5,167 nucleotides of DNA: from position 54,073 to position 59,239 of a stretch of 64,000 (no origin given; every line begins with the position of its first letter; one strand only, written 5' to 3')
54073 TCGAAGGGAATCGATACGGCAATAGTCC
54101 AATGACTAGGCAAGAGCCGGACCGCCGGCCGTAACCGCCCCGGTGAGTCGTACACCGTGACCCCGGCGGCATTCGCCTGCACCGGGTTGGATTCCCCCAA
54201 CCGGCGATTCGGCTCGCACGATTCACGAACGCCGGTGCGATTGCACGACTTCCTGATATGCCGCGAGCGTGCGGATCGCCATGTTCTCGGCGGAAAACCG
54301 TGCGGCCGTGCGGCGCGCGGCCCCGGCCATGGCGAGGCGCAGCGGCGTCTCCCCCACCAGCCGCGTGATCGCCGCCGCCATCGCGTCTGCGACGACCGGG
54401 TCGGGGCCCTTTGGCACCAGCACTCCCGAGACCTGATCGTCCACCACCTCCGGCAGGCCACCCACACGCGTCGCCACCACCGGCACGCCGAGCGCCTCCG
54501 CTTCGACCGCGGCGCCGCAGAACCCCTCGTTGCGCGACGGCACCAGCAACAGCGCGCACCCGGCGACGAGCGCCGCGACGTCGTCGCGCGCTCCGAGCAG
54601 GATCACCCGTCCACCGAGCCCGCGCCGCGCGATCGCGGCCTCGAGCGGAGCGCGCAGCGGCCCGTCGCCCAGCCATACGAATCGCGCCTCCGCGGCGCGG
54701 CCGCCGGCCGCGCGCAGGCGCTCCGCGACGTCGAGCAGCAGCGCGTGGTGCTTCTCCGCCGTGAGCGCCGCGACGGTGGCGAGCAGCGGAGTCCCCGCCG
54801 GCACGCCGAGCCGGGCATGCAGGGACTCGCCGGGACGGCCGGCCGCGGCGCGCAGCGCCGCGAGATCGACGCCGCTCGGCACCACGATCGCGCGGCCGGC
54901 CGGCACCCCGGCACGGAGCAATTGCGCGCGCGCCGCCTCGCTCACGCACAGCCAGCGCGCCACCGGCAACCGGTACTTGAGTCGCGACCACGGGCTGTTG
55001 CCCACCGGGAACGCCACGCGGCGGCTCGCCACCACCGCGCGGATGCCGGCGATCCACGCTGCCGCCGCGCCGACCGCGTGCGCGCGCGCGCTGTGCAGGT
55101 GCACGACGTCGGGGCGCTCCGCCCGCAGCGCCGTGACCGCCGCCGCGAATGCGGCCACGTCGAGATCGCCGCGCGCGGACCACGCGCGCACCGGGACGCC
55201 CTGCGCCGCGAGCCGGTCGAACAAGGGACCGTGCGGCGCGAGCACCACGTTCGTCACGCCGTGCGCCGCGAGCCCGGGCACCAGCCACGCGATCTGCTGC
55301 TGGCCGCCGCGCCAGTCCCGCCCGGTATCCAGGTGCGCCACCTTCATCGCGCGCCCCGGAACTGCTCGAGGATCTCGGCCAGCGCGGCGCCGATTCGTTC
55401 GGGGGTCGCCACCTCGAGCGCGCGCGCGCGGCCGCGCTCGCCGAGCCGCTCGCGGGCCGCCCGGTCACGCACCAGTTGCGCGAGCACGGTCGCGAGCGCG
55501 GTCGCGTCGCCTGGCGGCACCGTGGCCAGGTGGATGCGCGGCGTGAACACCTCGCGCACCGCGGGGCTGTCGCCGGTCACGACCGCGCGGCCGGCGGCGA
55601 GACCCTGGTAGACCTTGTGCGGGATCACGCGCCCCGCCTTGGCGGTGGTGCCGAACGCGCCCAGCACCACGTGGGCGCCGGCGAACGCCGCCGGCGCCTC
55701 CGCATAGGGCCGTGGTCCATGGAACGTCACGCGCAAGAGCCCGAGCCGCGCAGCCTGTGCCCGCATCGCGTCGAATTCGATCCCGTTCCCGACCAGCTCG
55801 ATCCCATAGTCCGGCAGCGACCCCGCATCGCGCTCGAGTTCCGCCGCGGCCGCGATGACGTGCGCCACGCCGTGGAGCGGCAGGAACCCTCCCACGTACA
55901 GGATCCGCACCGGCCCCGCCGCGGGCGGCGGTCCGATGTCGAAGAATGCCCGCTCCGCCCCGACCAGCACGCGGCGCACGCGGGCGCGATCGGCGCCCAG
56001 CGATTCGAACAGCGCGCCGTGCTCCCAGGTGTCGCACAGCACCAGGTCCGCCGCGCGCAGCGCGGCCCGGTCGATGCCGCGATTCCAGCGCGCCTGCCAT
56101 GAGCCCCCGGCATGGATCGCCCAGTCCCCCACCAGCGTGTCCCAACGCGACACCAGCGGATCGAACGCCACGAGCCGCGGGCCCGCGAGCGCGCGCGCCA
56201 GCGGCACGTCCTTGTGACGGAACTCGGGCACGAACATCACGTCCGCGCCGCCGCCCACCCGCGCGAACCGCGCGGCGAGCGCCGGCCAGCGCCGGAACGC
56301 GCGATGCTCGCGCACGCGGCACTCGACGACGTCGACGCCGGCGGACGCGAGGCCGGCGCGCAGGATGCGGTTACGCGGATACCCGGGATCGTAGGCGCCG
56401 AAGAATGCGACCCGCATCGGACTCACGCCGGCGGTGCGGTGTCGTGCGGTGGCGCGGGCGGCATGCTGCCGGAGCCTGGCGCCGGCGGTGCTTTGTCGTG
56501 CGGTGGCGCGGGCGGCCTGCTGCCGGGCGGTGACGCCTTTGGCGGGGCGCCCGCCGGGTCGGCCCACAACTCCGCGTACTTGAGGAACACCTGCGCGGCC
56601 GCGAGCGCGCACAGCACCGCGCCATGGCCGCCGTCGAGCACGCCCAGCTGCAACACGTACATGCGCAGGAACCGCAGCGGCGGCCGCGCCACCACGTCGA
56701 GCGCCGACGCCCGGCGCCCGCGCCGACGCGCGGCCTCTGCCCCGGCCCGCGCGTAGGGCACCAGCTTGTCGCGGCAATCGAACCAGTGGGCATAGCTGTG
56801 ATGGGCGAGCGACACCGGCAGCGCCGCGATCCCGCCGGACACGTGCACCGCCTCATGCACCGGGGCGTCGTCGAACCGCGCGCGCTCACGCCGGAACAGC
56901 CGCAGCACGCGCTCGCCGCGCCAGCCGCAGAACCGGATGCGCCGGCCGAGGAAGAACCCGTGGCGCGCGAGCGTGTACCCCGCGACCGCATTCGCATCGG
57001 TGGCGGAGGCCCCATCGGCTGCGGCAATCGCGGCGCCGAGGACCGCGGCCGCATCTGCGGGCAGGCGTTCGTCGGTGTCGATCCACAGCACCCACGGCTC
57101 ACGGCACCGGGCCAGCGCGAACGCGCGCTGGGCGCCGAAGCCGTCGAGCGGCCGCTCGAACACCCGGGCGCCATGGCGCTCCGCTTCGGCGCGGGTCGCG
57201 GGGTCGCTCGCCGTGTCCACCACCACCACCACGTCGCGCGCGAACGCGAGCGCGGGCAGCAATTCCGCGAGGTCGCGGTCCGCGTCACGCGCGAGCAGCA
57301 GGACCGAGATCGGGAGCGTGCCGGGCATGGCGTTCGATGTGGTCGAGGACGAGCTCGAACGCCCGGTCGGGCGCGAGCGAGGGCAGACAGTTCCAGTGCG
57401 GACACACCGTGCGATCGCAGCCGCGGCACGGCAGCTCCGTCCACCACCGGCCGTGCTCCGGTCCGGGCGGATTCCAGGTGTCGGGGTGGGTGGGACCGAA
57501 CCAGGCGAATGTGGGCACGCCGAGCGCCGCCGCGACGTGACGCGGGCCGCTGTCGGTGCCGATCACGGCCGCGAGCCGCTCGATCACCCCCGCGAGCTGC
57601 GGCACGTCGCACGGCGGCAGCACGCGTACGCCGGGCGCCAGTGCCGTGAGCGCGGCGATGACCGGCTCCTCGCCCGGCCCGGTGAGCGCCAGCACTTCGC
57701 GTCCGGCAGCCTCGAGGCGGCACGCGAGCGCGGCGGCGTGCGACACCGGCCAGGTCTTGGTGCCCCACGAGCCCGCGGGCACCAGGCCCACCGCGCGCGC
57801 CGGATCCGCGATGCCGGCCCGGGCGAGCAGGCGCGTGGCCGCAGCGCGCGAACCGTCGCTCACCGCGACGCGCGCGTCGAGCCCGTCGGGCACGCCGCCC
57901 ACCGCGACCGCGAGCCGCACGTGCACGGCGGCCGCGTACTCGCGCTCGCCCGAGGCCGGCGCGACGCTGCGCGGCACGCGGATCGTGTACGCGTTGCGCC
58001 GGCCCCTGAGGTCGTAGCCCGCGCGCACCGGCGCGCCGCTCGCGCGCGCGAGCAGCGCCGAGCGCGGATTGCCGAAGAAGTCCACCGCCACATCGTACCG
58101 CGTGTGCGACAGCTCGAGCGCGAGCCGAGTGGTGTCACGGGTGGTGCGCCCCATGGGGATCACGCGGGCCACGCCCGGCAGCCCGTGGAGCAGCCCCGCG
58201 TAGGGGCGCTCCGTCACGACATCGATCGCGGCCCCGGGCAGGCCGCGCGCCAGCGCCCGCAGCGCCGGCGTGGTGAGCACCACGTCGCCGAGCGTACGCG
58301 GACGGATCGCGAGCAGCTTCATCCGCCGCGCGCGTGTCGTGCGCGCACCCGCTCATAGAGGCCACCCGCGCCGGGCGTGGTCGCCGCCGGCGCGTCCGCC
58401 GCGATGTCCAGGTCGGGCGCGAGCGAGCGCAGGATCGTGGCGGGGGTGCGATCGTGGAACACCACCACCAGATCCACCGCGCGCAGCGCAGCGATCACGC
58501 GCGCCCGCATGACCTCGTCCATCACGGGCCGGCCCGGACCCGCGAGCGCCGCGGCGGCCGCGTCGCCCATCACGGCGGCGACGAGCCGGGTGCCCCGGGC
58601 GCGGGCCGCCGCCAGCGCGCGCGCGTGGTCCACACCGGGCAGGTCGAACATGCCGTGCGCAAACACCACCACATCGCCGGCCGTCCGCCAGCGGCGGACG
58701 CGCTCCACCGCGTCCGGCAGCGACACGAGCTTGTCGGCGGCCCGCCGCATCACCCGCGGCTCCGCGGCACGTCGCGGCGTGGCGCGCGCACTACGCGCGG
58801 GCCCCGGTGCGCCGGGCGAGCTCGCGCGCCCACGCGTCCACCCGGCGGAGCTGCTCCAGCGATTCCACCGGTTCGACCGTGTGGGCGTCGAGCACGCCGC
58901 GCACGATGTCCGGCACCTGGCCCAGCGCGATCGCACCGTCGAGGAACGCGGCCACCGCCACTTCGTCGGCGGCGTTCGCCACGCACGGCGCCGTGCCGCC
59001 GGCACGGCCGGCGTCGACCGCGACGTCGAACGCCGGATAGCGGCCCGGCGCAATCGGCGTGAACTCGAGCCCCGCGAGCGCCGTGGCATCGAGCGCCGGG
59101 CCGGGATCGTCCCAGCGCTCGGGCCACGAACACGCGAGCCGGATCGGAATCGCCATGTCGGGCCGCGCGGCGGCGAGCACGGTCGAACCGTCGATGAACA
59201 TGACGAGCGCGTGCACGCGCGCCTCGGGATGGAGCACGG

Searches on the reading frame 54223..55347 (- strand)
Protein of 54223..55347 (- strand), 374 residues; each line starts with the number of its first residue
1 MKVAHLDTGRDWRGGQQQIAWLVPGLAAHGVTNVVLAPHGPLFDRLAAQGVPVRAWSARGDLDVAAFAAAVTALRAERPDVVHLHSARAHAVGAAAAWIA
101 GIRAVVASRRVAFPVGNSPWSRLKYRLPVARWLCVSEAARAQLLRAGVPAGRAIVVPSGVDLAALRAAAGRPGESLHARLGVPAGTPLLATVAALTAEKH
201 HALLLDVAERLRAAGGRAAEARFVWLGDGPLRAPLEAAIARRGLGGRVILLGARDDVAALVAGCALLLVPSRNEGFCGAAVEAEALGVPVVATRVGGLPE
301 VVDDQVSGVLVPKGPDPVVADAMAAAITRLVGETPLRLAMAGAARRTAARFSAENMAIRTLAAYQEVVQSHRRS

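Call 7: search_protein_families(library=pfam, proteins=[window:54223-55347:-], max_evalue=0.001)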
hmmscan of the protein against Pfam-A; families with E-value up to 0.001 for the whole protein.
window:54223-55347:- (374 aa): 5 families
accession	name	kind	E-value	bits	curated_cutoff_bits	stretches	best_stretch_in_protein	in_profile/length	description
PF13692.12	Glyco_trans_1_4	-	1.5e-28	100.3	27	1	187-331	2-140/142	Glycosyl transferases group 1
PF00534.26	Glycos_transf_1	-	4.9e-28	98.2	26.4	1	176-346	5-171/172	Glycosyl transferases group 1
PF13439.12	Glyco_transf_4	-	3.4e-16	60.2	28.5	1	14-163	3-169/170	Glycosyltransferase Family 4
PF13579.12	Glyco_trans_4_4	-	3.9e-13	50.5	29.7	1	14-159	2-158/158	Glycosyl transferase 4-like domain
PF20706.3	GT4-conflict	-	3.4e-10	39.9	26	1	254-350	272-375/385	Family 4 Glycosyltransferase in conflict systems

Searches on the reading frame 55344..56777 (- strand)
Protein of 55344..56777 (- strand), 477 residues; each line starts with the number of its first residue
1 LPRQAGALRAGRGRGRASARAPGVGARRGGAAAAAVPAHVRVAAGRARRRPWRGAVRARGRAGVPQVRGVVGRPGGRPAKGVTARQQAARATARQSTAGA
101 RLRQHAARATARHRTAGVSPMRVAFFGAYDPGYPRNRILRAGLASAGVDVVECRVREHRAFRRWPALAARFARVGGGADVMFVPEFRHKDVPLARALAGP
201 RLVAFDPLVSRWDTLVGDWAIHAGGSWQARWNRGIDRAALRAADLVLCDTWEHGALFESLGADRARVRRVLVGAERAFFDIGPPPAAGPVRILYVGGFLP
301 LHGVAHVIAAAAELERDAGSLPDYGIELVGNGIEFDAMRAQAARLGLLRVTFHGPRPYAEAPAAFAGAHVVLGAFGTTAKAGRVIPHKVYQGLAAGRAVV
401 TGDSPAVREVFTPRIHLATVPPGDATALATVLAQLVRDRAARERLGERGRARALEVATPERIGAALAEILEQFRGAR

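Call 7: search_protein_families(library=pfam, proteins=[window:55344-56777:-], max_evalue=0.001)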
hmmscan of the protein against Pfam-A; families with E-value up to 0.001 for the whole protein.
window:55344-56777:- (477 aa): 3 families
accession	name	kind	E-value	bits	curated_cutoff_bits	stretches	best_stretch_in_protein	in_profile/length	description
PF00534.26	Glycos_transf_1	-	7.3e-15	55.4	26.4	1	289-451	15-171/172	Glycosyl transferases group 1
PF13692.12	Glyco_trans_1_4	-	3.4e-12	47.2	27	1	291-438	3-142/142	Glycosyl transferases group 1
PF13524.12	Glyco_trans_1_2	-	2.7e-11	44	25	1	320-461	11-137/144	Glycosyl transferase-like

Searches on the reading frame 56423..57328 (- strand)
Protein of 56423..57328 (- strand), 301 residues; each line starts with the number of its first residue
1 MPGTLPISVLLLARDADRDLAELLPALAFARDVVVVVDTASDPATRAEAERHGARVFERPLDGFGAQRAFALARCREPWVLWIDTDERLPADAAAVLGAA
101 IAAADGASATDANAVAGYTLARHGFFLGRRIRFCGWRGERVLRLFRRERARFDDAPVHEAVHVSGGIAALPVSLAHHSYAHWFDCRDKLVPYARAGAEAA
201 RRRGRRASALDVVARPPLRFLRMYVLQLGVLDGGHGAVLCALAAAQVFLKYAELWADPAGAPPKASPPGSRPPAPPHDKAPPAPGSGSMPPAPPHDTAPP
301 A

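Call 7: search_protein_families(library=pfam, proteins=[window:56423-57328:-], max_evalue=0.001)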
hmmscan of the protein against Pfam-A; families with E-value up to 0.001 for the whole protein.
window:56423-57328:- (301 aa): 1 family
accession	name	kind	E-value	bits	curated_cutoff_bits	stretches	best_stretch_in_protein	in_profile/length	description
PF00535.33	Glycos_transf_2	-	1.2e-07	32.3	23.3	1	32-98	28-100/168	Glycosyl transferase family 2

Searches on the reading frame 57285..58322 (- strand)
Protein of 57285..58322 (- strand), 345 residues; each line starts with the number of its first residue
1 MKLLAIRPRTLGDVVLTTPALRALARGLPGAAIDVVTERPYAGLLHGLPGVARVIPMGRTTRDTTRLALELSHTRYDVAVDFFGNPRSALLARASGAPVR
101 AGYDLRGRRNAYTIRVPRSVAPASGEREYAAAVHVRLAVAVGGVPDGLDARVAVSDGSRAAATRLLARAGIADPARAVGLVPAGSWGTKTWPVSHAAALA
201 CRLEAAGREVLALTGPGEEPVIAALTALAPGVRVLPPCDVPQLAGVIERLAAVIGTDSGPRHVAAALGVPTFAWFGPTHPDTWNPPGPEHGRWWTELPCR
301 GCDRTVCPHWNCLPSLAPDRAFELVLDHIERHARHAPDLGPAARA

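Call 7: search_protein_families(library=pfam, proteins=[window:57285-58322:-], max_evalue=0.001)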
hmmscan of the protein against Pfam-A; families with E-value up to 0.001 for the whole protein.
window:57285-58322:- (345 aa): 1 family
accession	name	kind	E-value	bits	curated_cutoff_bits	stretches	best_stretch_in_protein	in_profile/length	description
PF01075.23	Glyco_transf_9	-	9e-31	107.5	22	1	65-308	2-242/247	Glycosyltransferase family 9 (heptosyltransferase)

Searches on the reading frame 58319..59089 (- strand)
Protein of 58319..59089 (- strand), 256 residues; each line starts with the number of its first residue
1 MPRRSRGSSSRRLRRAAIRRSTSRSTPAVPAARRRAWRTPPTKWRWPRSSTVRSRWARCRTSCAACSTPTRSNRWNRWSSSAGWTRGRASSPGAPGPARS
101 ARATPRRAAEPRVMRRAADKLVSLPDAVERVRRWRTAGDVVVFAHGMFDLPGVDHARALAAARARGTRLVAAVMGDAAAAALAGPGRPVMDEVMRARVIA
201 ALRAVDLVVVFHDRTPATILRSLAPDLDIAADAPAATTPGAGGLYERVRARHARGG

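Call 7: search_protein_families(library=pfam, proteins=[window:58319-59089:-], max_evalue=0.001)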
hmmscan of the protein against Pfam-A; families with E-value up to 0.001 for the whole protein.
window:58319-59089:- (256 aa): 1 family
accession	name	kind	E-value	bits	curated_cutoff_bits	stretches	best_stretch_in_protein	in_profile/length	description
PF01467.32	CTP_transf_like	-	1.9e-05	25.3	21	1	144-227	2-83/133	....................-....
